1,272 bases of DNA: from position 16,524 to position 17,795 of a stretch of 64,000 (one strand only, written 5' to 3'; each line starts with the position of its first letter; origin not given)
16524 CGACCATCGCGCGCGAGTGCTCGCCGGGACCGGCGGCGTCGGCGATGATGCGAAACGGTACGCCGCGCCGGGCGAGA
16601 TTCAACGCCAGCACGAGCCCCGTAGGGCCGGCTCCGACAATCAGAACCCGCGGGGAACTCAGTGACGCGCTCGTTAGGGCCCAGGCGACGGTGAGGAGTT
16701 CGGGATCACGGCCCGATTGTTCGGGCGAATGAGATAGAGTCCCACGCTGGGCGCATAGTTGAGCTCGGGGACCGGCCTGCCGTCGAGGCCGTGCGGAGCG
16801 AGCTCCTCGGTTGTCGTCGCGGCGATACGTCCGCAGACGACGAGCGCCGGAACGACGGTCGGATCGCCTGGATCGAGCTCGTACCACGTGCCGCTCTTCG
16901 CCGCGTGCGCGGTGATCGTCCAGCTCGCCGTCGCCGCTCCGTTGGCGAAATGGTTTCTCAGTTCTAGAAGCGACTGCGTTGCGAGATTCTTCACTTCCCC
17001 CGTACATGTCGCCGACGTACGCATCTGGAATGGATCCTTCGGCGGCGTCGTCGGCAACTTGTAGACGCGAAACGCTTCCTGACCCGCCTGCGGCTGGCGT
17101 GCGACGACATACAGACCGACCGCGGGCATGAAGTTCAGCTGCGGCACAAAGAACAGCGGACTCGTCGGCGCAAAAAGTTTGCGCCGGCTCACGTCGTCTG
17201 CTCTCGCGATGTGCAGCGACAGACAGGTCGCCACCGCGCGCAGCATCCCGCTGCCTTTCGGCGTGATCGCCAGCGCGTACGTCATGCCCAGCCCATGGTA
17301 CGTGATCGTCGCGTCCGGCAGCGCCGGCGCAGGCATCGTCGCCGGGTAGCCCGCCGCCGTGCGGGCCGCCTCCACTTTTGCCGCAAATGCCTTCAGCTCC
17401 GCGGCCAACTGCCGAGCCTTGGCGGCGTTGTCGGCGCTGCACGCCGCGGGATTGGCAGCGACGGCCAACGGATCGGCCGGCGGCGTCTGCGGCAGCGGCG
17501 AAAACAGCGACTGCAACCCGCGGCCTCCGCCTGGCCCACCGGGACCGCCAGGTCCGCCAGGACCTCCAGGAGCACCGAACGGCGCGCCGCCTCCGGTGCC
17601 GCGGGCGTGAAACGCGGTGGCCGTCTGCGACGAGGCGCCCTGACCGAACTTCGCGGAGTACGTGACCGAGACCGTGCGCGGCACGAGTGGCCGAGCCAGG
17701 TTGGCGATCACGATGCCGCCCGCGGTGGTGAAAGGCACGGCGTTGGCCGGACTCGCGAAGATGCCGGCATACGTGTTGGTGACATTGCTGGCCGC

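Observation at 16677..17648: Outer-membrane receptor continues ~320 codons past its canonical terminal Phe into two unrecognised tandem modules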

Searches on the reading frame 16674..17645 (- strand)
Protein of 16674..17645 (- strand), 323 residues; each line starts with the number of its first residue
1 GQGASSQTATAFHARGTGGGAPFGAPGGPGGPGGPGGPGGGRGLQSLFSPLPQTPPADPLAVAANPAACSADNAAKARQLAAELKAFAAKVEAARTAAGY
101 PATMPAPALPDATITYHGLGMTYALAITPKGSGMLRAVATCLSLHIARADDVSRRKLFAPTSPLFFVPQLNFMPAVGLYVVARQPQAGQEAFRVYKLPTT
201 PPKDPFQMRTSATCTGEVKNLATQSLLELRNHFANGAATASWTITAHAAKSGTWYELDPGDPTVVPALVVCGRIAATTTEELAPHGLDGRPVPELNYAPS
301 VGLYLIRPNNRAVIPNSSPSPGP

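Call 3: search_protein_families(library=pfam, proteins=[window:16674-17645:-], max_evalue=1)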
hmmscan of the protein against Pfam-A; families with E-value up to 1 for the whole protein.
window:16674-17645:- (323 aa): 0 families

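Call 4: search_protein_families(library=ncbifam, proteins=[window:16674-17645:-], max_evalue=1)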
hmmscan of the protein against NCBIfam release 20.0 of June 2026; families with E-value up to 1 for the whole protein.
window:16674-17645:- (323 aa): 0 families

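Call 9: find_homologous_proteins(query=window:16674-17522:-, max_evalue=0.01)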
Query window:16674-17522:- (282 aa): 57 proteins with E <= 0.01 among 4277 candidates.
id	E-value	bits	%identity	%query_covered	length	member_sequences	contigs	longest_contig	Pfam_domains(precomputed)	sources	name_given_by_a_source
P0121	1.7e-139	482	76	99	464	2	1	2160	-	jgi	jgi:hypothetical protein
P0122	1.1e-135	469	84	89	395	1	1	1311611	-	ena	-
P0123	1.2e-135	469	76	93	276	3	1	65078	-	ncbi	ncbi:MAG: hypothetical protein WCC84_03895, partial [Candidatus Cybelea sp.]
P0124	4.3e-133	461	73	99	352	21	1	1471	-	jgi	jgi:hypothetical protein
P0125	4.3e-133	461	77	93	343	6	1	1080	-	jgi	jgi:hypothetical protein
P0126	4.6e-133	461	75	95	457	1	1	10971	-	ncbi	ncbi:MAG: TonB-dependent receptor, partial [Candidatus Cybelea sp.]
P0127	4.9e-133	461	78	93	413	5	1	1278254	-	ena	-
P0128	8.6e-130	450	74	94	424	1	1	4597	-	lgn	-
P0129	1.6e-129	449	75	95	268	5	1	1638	-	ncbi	ncbi:MAG: hypothetical protein WBE35_06860, partial [Candidatus Cybelea sp.]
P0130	1.0e-128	446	73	93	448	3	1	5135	-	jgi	jgi:hypothetical protein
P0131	3.0e-128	445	72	95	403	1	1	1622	-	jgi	jgi:hypothetical protein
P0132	5.4e-127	441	85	83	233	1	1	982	-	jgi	jgi:hypothetical protein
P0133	7.6e-125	434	71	95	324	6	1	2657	-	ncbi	ncbi:MAG: hypothetical protein WBE83_07780, partial [Candidatus Cybelea sp.]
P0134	1.7e-124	433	73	96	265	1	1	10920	-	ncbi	ncbi:MAG: hypothetical protein WB609_13785, partial [Candidatus Cybelea sp.]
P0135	6.8e-122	424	72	93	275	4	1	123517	-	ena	-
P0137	4.5e-121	421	70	91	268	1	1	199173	-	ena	-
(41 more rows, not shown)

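Call 13: search_solved_structures(query=A1, max_evalue=10)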
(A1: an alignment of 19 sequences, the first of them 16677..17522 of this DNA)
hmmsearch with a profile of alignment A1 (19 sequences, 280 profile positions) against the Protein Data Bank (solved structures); distinct sequences matched with E-value up to 10: 1.
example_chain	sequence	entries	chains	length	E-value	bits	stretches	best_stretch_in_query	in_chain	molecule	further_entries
6v39_2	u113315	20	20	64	1.4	11.3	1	81-108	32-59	50S ribosomal protein L35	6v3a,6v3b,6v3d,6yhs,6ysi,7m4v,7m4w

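Call 17: find_encoding_contigs(protein=P0137, flank=6000, max_places=3)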
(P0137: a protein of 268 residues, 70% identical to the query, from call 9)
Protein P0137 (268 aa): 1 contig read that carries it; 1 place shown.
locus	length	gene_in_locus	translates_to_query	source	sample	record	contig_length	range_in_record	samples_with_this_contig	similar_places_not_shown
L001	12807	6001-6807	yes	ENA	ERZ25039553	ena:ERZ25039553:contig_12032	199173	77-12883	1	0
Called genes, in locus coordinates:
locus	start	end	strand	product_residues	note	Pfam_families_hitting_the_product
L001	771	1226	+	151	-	-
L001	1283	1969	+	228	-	PF00072:Response_reg, PF00486:Trans_reg_C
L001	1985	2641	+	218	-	-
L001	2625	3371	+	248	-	PF00512:HisKA, PF13581:HATPase_c_2, PF02518:HATPase_c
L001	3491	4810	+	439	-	PF13620:CarboxypepD_reg (weak), PF07715:Plug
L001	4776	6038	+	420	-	-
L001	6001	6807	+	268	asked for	-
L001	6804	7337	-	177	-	PF03352:Adenine_glyco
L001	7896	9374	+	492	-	PF01593:Amino_oxidase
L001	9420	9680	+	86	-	PF20223:DUF6582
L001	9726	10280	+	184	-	-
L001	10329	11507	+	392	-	PF00083:Sugar_tr (faint), PF07690:MFS_1, PF12832:MFS_1_like (weak), PF13347:MFS_2 (faint), PF07690:MFS_1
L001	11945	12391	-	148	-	-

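Call 18: predict_structure(alignment_id=A1)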
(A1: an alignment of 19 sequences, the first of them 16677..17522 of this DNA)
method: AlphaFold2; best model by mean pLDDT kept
length: 282 residues; sequences in the alignment: 19
mean_pLDDT: 83.6   pTM: 0.67
mean pLDDT of the five models: 83.6, 80.0, 79.7, 79.7, 79.4
residues with pLDDT >= 90: 115; 70-90: 124; 50-70: 27; < 50: 16
segments of 3 or more residues with pLDDT < 50: 269-282
pLDDT, mean of each block of 10 residues (from residue 1): 69 90 80 91 96 97 92 94 91 85 90 88 71 93 66 79 88 85 95 91 89 88 86 87 77 82 75 36 37
secondary structure, 60 per line:
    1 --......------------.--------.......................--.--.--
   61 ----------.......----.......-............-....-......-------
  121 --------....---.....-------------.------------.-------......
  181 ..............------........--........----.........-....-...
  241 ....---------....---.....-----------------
elements in order: H3-6 H30-52 E71-77 E82-88 H90-100 E103-106 H108-113 E129-132 E136-140 H175-194 E201-208 E211-218 H223-230 E233-236 H238-244 E254-257 E261-265

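Call 20: search_protein_representatives(alignment_id=A1)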
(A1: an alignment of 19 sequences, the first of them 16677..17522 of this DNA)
Query: 19 sequences, 280 profile positions. Proteins with E-value up to 0.001 (for the whole library): 228; up to 1e-10: 185; up to 1e-30: 65. The best 150 are listed.
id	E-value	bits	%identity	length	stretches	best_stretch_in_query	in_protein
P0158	4.2e-123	426.4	-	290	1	2-280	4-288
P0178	5.0e-122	422.9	-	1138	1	1-280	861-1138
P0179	7.2e-114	396.1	-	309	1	1-268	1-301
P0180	9.6e-111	385.8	-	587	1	1-269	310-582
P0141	1.3e-108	378.9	-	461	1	1-221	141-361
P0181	1.1e-107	375.7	-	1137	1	1-278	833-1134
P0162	2.6e-107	374.6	-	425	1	4-280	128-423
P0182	4.2e-101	354.2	-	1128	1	1-276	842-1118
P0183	1.7e-93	329.3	-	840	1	2-279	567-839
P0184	2.2e-93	328.9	-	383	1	3-261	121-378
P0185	5.5e-89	314.4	-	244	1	58-277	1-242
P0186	1.4e-82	293.5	-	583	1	4-280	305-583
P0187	6.3e-82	291.3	-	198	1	73-268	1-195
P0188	9.3e-77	274.3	-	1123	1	3-268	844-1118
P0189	4.1e-70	252.5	-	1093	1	2-273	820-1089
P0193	5.6e-53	196.3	-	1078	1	5-260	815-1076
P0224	2.7e-33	131.8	-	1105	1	11-260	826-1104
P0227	9.5e-33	130.0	-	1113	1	4-266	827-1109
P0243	3.7e-29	118.2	-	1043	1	3-261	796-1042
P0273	3.0e-22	95.5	-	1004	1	3-260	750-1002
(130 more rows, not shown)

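Call 21: fold_search(model_id=the predicted structure, library=pdb)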
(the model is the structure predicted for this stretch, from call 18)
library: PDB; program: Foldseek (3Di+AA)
matches with E <= 10: 109; with E <= 0.001: 0
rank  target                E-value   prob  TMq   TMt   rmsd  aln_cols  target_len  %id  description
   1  2r7d_A                4.3e-01  0.03  0.13  0.09  15.8       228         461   11  Crystal structure of ribonuclease II family protein from Deinococcus radiodurans, triclinic crystal form. NorthEast St (released 2007-10-02)
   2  3sk1_B                5.8e-01  0.04  0.10  0.18  15.3       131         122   15  Crystal structure of phenazine resistance protein EhpR from Enterobacter agglomerans (Erwinia herbicola, Pantoea agglo (released 2011-08-31)
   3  1lv1                  8.3e-01  0.06  0.06  0.09  10.4        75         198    8  Crystal Structure Analysis of the non-active site mutant of tethered HIV-1 protease to 2.1A resolution (released 2002-06-19)
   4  2i4d_A                8.8e-01  0.03  0.06  0.13  11.9        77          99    8  Crystal structure of WT HIV-1 protease with GS-8373 (released 2007-08-21)
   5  4d40_A                1.1e+00  0.72  0.17  0.50   2.3        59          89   19  High-Resolution Structure of a Type IV Pilin from Shewanella oneidensis (released 2015-04-29)
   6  6oou_A                1.5e+00  0.02  0.06  0.13  11.8        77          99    8  Crystal structure of HIV-1 Protease NL4-3 L89V Mutant in complex with darunavir (released 2019-08-21)
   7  2g69                  1.9e+00  0.03  0.06  0.16  10.2        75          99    7  Structure of Unliganded HIV-1 Protease F53L Mutant (released 2006-05-09)
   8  5kao_A                1.9e+00  0.02  0.06  0.15  11.6        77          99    8  Crystal structure of wild type HIV-1 protease in complex with GRL-10413 (released 2016-08-31)
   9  2nph_A                1.9e+00  0.02  0.07  0.13  11.6        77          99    8  Crystal structure of HIV1 protease in situ product complex (released 2006-12-19)
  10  2i4v_A                2.0e+00  0.02  0.06  0.13  12.0        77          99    8  HIV-1 protease I84V, L90M with TMC126 (released 2007-08-28)
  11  5yrs_B                2.0e+00  0.02  0.07  0.13  11.6        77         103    8  X-ray Snapshot of HIV-1 Protease in Action: Observation of Tetrahedral Intermediate and Its SIHB with Catalytic Aspart (released 2018-03-07)
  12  3kt5                  2.1e+00  0.04  0.07  0.09  10.2        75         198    8  Crystal Structure of N88S mutant HIV-1 Protease (released 2010-02-16)
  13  6p7w_C                2.1e+00  0.02  0.09  0.07  14.3       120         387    6  Structure of the K. lactis CBF3 core - Ndc10 D1 complex (released 2019-09-18)
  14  3hnq_A                2.1e+00  0.01  0.08  0.14  16.8       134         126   12  Crystal Structure of Virulence protein STM3117 from Salmonella typhimurium. Northeast Structural Genomics Consortium t (released 2009-06-30)
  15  2fle_A                2.3e+00  0.02  0.07  0.13  11.6        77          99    8  Structural analysis of asymmetric inhibitor bound to the HIV-1 Protease V82A mutant (released 2007-01-16)
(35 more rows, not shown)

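Call 28: find_related_loci(query=A1, collection=genome_contigs, flank=6000)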
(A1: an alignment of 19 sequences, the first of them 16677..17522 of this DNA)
Query A1 (282 aa) in genome_contigs; peptide patterns used: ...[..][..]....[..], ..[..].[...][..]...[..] (x = any residue, [..] = any of these).
269 stretches matched a pattern; 159 encode a relative of the query (tblastn E <= 1e-3); the best 80 are kept; 80 distinct loci.
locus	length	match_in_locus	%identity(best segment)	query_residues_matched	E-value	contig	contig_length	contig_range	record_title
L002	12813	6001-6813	95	3-273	3e-172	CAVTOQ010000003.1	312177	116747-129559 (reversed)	MAG: Candidatus Eremiobacteraeota bacterium isolate MFD00731.bin.2.166 genome assembly, contig: contig_18404, whole geno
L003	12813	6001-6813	94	3-273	1e-171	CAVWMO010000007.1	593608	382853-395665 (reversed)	MAG: Candidatus Eremiobacteraeota bacterium isolate MFD01248.bin.2.67 genome assembly, contig: contig_2680, whole genome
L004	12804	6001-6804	87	3-270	7e-159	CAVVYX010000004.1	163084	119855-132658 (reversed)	MAG: Candidatus Eremiobacteraeota bacterium isolate MFD09603.bin.2.210 genome assembly, contig: contig_40820, whole geno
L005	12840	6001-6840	84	3-282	2e-157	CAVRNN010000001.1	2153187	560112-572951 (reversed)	MAG: Candidatus Eremiobacteraeota bacterium isolate MFD01248.bin.1.77 genome assembly, contig: contig_128, whole genome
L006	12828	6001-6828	80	1-276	6e-150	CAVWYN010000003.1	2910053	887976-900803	MAG: Candidatus Eremiobacteraeota bacterium isolate MFD00964.bin.1.16 genome assembly, contig: contig_33383, whole genom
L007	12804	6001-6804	88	3-270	9e-153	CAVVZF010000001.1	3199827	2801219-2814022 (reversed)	MAG: Candidatus Eremiobacteraeota bacterium isolate MFD01248.bin.1.9 genome assembly, contig: contig_1742, whole genome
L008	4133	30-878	74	1-282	9e-149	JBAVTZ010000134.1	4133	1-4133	MAG: Candidatus Cybelea sp. isolate MFD03947_ilm_asm_bin18 k127_46266, whole genome shotgun sequence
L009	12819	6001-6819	75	3-280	4e-143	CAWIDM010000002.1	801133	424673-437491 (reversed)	MAG: Candidatus Eremiobacteraeota bacterium isolate MFD01248.bin.1.88 genome assembly, contig: contig_14453, whole genom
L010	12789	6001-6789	77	3-265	4e-142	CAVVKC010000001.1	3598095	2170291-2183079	MAG: Candidatus Eremiobacteraeota bacterium isolate MFD01138.bin.1.4 genome assembly, contig: contig_11845, whole genome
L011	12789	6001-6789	76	3-265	4e-141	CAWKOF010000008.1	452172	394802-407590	MAG: Candidatus Eremiobacteraeota bacterium isolate MFD05521.bin.1.223 genome assembly, contig: contig_82342, whole geno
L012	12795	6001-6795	76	4-268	2e-140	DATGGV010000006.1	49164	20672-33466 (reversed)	MAG TPA_asm: Candidatus Cybelea sp. isolate SMAG_U9763 k141_928675, whole genome shotgun sequence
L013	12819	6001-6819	76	3-280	2e-142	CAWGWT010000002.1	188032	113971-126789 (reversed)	MAG: Candidatus Eremiobacteraeota bacterium isolate MFD03399.bin.2.41 genome assembly, contig: contig_13603, whole genom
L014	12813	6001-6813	74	5-280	8e-140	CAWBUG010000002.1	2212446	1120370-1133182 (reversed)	MAG: Candidatus Eremiobacteraeota bacterium isolate MFD05502.bin.1.125 genome assembly, contig: contig_1607, whole genom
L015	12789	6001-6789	78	3-265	1e-139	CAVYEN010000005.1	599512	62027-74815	MAG: Candidatus Eremiobacteraeota bacterium isolate MFD09603.bin.2.186 genome assembly, contig: contig_7412, whole genom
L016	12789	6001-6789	76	3-265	2e-139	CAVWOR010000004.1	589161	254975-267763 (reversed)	MAG: Candidatus Eremiobacteraeota bacterium isolate MFD00731.bin.2.122 genome assembly, contig: contig_18400, whole geno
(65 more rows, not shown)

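Call 42: find_encoding_contigs(protein=P0193, flank=8000, max_places=3)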
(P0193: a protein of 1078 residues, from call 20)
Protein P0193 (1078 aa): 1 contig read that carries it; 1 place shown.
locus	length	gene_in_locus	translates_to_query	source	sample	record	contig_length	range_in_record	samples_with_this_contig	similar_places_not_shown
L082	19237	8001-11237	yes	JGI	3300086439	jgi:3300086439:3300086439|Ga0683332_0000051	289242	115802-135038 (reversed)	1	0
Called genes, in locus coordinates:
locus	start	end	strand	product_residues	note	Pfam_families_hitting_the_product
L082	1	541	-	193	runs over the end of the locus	PF00440:TetR_N, PF16925:TetR_C_13, PF21993:TetR_C_13_2 (weak), PF13977:TetR_C_6 (weak)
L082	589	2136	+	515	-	PF07690:MFS_1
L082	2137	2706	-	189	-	PF26137:Toxin_SdpC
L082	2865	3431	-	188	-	PF26137:Toxin_SdpC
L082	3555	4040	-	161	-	-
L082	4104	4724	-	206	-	PF26137:Toxin_SdpC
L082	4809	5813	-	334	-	PF05090:HTTM (weak)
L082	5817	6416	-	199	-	PF17418:SdpA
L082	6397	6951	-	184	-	PF26137:Toxin_SdpC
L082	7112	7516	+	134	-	PF04134:DCC1-like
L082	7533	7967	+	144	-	-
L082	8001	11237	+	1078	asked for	PF13620:CarboxypepD_reg (weak)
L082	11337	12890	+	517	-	PF01039:Carboxyl_trans, PF03255:ACCA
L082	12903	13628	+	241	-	-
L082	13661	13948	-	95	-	PF03795:YCII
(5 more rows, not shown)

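Call 51: find_encoding_contigs(protein=P0224, flank=8000, max_places=2)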
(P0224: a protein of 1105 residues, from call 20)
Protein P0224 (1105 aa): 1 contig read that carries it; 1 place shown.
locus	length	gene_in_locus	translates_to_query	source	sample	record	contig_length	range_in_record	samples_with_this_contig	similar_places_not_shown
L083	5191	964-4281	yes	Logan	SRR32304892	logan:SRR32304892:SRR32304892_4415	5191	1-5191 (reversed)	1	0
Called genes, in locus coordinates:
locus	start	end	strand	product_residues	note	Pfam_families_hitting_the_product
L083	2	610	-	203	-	?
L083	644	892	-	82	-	-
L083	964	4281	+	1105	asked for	PF13620:CarboxypepD_reg, PF13715:CarbopepD_reg_2 (weak)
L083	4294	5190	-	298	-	?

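Call 52: find_encoding_contigs(protein=P0243, flank=8000, max_places=2)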
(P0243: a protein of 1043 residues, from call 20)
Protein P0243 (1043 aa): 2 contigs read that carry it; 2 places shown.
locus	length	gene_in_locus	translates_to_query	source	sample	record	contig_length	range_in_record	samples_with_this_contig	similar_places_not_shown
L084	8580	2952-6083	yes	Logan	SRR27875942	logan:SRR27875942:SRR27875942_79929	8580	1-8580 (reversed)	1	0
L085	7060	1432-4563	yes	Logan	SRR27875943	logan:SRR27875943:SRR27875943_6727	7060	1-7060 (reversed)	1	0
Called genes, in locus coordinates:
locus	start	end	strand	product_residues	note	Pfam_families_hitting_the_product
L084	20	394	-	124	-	-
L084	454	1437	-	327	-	PF13964:Beta-prop_Calicin, PF24681:Kelch_KLHDC2_KLHL20_DRC7, PF24996:NANM, PF25210:Kelch_FKB95, PF01344:Kelch_1, PF24681:Kelch_KLHDC2_KLHL20_DRC7, PF13964:Beta-prop_Calicin, PF01344:Kelch_1, +7 more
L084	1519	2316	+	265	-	PF00561:Abhydrolase_1, PF12146:Hydrolase_4, PF12697:Abhydrolase_6, PF03096:Ndr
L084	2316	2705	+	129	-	PF02627:CMD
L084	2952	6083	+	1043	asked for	PF13620:CarboxypepD_reg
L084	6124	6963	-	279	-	PF03446:NAD_binding_2, PF09130:DUF1932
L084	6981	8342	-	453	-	PF00528:BPD_transp_1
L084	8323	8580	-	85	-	?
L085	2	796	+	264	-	?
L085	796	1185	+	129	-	PF02627:CMD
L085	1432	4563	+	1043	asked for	PF13620:CarboxypepD_reg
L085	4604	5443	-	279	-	PF03446:NAD_binding_2, PF09130:DUF1932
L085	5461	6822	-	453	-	PF00528:BPD_transp_1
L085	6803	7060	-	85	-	?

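Call 54: fold_search(model_id=the predicted structure, library=viral)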
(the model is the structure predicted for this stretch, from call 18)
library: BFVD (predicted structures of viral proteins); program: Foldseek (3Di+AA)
matches with E <= 10: 195; with E <= 0.001: 0
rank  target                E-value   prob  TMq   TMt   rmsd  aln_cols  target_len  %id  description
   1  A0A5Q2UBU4            6.1e-01  0.05  0.15  0.12  19.1       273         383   14  Uncharacterized protein [Bacteriophage Phobos]
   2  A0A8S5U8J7            6.9e-01  0.02  0.11  0.09  18.8       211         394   12  Repressor domain protein [Siphoviridae sp. ct9j27]
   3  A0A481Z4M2            7.3e-01  0.03  0.09  0.07  19.0       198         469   11  Ribonuclease III [Pithovirus LCPAC103]
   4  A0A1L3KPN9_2          1.0e+00  0.01  0.11  0.03  18.3       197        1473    8  RNA-dependent RNA polymerase [Wenling crustacean virus 8]
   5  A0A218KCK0            1.2e+00  0.08  0.09  0.28  12.5        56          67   20  (no name in the UniProt tables at hand)
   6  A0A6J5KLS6            1.2e+00  0.02  0.07  0.10  23.0       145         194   11  Uncharacterized protein [uncultured Caudovirales phage]
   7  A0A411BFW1            1.5e+00  0.10  0.11  0.15   9.0        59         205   12  (no name in the UniProt tables at hand)
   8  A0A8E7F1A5            1.7e+00  0.02  0.10  0.13  15.8       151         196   10  Uncharacterized protein [Salmonella phage S19cd]
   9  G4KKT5                2.0e+00  0.04  0.09  0.19  14.4        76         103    9  (no name in the UniProt tables at hand)
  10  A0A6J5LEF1            2.1e+00  0.04  0.09  0.22  11.2        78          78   12  Uncharacterized protein [uncultured Caudovirales phage]
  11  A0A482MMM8            2.1e+00  0.04  0.10  0.22  13.3        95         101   19  Uncharacterized protein [Burkholderia phage BcepSauron]
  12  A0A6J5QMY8            2.2e+00  0.01  0.11  0.15  19.5       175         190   10  Uncharacterized protein [uncultured Caudovirales phage]
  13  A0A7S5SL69            2.4e+00  0.08  0.07  0.31   9.6        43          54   16  (no name in the UniProt tables at hand)
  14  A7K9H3                2.4e+00  0.01  0.08  0.07  16.9       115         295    7  Uncharacterized protein z563R [Chlorovirus heliozoae]
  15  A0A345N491            2.5e+00  0.01  0.09  0.12  18.4       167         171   10  (no name in the UniProt tables at hand)
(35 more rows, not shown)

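Call 59: search_protein_families(library=pfam, alignment_id=A2, max_evalue=1)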
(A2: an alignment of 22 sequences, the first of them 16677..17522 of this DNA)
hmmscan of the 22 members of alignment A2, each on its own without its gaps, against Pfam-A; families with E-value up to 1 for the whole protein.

A. member 1, window:16677-17522:- (282 aa): 0 families

B. families by the number of members that match (of 22 scanned): 1 family
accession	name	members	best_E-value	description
PF25444.1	THBD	1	0.096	Thrombomodulin-like domain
